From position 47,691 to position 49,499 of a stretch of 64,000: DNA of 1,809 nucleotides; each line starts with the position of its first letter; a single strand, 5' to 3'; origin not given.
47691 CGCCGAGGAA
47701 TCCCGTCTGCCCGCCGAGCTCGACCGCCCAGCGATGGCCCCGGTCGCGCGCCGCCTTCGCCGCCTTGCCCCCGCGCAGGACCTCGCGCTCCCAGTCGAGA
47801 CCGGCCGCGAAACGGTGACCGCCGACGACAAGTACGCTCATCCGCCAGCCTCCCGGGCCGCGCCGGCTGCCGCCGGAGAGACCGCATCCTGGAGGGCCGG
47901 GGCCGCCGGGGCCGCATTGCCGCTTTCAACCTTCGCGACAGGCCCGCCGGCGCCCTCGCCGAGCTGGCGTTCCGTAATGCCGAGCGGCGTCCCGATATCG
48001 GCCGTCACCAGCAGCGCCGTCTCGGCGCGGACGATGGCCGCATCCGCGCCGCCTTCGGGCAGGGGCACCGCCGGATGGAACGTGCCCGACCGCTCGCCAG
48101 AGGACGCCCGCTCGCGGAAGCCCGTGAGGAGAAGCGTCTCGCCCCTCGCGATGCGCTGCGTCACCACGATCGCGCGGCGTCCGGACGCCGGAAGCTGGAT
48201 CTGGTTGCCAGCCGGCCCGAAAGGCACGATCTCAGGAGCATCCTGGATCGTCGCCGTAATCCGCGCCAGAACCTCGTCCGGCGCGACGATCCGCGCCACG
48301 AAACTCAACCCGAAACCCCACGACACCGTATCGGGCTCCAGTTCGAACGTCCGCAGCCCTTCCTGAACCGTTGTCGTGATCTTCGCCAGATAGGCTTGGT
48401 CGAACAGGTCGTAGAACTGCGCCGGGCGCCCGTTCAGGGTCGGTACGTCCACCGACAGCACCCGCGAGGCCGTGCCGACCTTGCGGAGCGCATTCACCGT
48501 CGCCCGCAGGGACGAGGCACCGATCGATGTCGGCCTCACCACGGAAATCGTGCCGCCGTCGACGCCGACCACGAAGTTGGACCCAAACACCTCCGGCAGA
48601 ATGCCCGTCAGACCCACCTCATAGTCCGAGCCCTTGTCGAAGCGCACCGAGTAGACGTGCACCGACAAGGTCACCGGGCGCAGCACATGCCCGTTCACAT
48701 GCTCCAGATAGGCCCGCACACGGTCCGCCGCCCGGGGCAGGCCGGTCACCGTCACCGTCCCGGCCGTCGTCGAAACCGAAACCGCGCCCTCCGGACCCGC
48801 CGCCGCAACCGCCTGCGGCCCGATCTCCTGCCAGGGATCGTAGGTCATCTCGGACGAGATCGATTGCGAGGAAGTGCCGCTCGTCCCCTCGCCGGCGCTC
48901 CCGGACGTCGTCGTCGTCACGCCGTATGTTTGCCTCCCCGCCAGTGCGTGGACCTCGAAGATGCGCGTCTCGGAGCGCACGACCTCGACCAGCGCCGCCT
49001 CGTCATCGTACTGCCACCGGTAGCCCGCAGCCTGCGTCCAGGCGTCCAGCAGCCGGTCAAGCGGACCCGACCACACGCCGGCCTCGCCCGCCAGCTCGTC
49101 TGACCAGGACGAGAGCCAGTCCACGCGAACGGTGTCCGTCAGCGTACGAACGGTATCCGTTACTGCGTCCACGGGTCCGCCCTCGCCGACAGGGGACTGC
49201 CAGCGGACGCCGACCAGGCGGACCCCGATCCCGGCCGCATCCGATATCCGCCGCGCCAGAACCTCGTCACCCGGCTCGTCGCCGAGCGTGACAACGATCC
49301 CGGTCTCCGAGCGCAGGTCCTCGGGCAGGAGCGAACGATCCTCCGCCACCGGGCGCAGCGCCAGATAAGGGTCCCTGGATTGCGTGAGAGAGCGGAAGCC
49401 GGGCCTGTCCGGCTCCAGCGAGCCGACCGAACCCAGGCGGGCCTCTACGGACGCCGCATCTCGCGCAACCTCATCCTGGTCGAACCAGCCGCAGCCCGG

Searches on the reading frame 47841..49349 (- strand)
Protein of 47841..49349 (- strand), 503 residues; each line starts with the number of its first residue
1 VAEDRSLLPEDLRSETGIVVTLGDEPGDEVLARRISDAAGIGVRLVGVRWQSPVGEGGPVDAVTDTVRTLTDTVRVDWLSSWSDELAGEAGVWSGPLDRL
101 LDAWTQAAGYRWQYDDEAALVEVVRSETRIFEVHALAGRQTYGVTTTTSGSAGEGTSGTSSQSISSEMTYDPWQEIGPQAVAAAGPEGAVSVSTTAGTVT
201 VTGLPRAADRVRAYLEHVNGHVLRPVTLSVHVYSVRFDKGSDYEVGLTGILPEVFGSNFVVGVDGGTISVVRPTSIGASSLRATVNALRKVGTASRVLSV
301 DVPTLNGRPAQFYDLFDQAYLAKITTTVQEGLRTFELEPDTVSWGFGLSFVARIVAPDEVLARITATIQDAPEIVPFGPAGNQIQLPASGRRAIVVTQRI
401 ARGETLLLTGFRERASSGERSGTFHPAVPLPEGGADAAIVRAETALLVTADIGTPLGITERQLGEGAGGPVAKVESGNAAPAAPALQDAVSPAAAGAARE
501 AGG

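Call 9: search_protein_families(library=pfam, max_evalue=1, proteins=[window:47841-49349:-])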
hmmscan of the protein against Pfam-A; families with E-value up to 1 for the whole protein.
window:47841-49349:- (503 aa): 1 family
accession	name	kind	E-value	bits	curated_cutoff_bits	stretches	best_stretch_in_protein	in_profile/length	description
PF00263.26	Secretin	-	0.0013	18.8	27.5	1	288-421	2-132/169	Bacterial type II and III secretion system protein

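Call 18: search_protein_families(library=ncbifam, max_evalue=1, proteins=[window:47841-49349:-])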
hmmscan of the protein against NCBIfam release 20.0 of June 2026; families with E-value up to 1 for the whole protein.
window:47841-49349:- (503 aa): 3 families
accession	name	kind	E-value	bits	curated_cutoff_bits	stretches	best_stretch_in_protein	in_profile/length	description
TIGR02520.1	pilus_B_mal_scr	equivalog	1.6e-40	139.1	287.65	1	93-439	126-500/513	PilN family type IVB pilus formation outer membrane protein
TIGR02519.1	pilus_MshL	equivalog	1.1e-08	34.4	250.2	1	190-419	1-252/290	pilus (MSHA type) biogenesis protein MshL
NF053716.1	PorinMspAMycb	equivalog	0.061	12.9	280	1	161-201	134-175/206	porin MspA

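Call 65: search_dna_similar(query=window:47841-49349:-, collection=plasmids, mode=protein, max_rows=12, max_evalue=1e-8)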
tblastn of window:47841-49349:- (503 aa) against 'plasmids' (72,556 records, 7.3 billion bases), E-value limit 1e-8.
Records with a match: 200; places in all: 200; records where one place covers at least 80% of the query: 0.
Best place of each record, by identity: <60% 200.
By first word of the organism name: Escherichia 127; Pseudomonas 27; Xanthomonas 12; Salmonella 7; Burkholderia 5; Yersinia 4; Klebsiella 3; Hydrogenophaga 2; Bosea 2; Stutzerimonas 2; and 9 more.
By predicted mobility (MOB-suite, as given by PLSDB): conjugative 149; non-mobilizable 46; mobilizable 5.
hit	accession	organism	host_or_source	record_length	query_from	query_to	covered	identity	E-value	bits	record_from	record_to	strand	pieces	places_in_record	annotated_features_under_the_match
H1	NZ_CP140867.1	Rhizobium leguminosarum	Trifolium pratense,whole organism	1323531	83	439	71%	26.1%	4e-11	74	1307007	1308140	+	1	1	record has no annotation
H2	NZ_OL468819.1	Pseudomonas aeruginosa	-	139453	79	413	67%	26.0%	5e-9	67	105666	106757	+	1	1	PilN family type IVB pilus formation outer membrane protein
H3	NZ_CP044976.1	Hydrogenophaga sp. PBL-H3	-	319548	92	425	66%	24.6%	5e-10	70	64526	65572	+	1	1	PilN family type IVB pilus formation outer membrane protein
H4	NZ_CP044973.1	Hydrogenophaga sp. PBL-H3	-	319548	92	425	66%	24.6%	5e-10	70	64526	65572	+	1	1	PilN family type IVB pilus formation outer membrane protein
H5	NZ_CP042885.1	Escherichia coli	surface water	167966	93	414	64%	25.1%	7e-12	76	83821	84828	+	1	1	secretin N-terminal domain-containing protein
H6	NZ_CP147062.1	Escherichia coli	environmental,hospital wastewater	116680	93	414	64%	25.0%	2e-11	74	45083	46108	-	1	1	secretin N-terminal domain-containing protein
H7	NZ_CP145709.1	Escherichia coli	Homo sapiens,stool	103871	93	414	64%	24.9%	1e-11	76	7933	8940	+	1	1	secretin N-terminal domain-containing protein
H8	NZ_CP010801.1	Ralstonia mannitolilytica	Homo sapiens,bone marrow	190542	173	452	56%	28.5%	2e-15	87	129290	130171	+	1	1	secretin N-terminal domain-containing protein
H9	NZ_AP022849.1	Bosea sp. ANAM02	Callyspongia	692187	170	447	55%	28.3%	4e-13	80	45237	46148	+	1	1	PilN family type IVB pilus formation outer membrane protein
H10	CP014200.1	Escherichia coli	environmental isolate,environmental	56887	93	414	58%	26.4%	3e-13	102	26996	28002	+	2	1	none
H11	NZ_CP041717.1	Acidiphilium multivorum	Cell culture,activated sludge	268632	173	449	55%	26.1%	1e-10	72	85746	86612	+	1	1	secretin N-terminal domain-containing protein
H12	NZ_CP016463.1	Bosea sp. RAC05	Microbial isolate,Algal phycosphere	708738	210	437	45%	31.4%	4e-11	74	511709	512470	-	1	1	secretin N-terminal domain-containing protein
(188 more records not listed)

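Call 66: get_annotated_region(hit=H9, flank=9000)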
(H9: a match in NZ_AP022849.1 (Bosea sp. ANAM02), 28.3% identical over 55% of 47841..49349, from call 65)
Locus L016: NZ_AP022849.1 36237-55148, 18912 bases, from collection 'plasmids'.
description: Bosea sp. ANAM02 plasmid pANAM02, complete sequence
organism: Bosea sp. ANAM02 (NCBI taxid 2020412)
taxonomy: Bacteria; Pseudomonadota; Alphaproteobacteria; Hyphomicrobiales; Boseaceae; Bosea; Bosea sp. ANAM02
host: -; source: Callyspongia; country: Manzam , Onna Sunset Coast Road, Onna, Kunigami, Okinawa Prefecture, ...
typing (MOB-suite, as given by PLSDB): non-mobilizable
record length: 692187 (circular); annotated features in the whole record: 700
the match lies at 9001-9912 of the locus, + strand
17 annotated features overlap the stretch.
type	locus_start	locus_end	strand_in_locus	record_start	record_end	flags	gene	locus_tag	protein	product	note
CDS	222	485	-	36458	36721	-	-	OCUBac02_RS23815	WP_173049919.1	HU family DNA-binding protein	GO:0030261 - chromosome condensation [Evidence IEA]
CDS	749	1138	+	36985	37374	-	-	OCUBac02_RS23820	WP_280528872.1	helix-turn-helix transcriptional regulator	-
CDS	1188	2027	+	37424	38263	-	-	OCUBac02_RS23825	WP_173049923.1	thermonuclease family protein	-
CDS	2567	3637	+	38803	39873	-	-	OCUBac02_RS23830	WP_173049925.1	replication initiation protein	GO:0006270 - DNA replication initiation [Evidence IEA]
CDS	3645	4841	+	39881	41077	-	-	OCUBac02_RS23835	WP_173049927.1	hypothetical protein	-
CDS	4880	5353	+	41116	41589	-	-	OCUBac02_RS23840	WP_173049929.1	hypothetical protein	-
CDS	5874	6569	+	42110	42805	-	-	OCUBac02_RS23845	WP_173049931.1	hypothetical protein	-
CDS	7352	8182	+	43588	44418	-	-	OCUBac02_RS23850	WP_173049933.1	toxin co-regulated pilus biosynthesis Q family protein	-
CDS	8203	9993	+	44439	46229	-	-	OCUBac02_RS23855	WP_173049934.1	PilN family type IVB pilus formation outer membrane protein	GO:0009297 - pilus assembly [Evidence IEA]; GO:0009306 - protein secretion [Evidence IEA]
CDS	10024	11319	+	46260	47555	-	pilO2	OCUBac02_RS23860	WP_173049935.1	type 4b pilus protein PilO2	-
CDS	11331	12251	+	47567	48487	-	-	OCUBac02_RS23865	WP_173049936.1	hypothetical protein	-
CDS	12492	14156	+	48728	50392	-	-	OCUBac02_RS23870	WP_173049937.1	ATPase, T2SS/T4P/T4SS family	-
CDS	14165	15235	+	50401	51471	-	-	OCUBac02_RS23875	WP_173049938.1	type II secretion system F family protein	-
CDS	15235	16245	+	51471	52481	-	-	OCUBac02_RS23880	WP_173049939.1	ATPase, T2SS/T4P/T4SS family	-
CDS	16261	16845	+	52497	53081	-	-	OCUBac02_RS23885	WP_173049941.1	hypothetical protein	-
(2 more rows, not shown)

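Call 67: get_annotated_region(hit=H11, flank=9000)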
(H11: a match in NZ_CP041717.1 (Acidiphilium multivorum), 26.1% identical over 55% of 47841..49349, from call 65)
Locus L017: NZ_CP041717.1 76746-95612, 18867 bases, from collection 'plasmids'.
description: Acidiphilium multivorum strain JZ-6 plasmid unnamed1, complete sequence
organism: Acidiphilium multivorum (NCBI taxid 62140)
taxonomy: Bacteria; Pseudomonadota; Alphaproteobacteria; Rhodospirillales; Acetobacteraceae; Acidiphilium; Acidiphilium multivorum
host: -; source: Cell culture,activated sludge; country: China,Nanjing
typing (MOB-suite, as given by PLSDB): non-mobilizable; mating-pair formation MPF_I
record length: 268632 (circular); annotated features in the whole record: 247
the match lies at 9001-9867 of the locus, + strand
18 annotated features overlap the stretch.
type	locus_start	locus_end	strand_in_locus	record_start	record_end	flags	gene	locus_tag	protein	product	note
CDS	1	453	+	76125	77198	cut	-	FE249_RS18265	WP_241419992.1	DotH/IcmK family type IV secretion protein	-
CDS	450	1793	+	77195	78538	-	-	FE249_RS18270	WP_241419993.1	hypothetical protein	-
CDS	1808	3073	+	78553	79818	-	-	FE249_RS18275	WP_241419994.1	hypothetical protein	-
CDS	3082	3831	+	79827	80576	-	-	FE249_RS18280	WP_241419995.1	HNH endonuclease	-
CDS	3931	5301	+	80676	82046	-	-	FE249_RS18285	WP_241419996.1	hypothetical protein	-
CDS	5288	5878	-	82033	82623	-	-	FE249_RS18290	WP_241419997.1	hypothetical protein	-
CDS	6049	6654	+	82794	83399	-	-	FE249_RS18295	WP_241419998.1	hypothetical protein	-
CDS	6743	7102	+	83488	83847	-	-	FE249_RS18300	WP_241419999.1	hypothetical protein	-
CDS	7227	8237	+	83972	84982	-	-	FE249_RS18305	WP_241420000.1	TcpQ domain-containing protein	-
CDS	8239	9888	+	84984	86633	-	-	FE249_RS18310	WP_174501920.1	secretin N-terminal domain-containing protein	GO:0009297 - pilus assembly [Evidence IEA]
CDS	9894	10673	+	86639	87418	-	pilP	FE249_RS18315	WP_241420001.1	type IV pilus biogenesis protein PilP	GO:0009297 - pilus assembly [Evidence IEA]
CDS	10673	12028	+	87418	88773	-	pilO2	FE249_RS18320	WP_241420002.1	type 4b pilus protein PilO2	-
CDS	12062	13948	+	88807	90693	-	-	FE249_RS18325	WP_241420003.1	ATPase, T2SS/T4P/T4SS family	-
CDS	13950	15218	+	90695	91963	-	-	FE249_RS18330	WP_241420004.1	type II secretion system F family protein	-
CDS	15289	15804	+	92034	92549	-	-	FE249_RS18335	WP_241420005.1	type 4 pilus major pilin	-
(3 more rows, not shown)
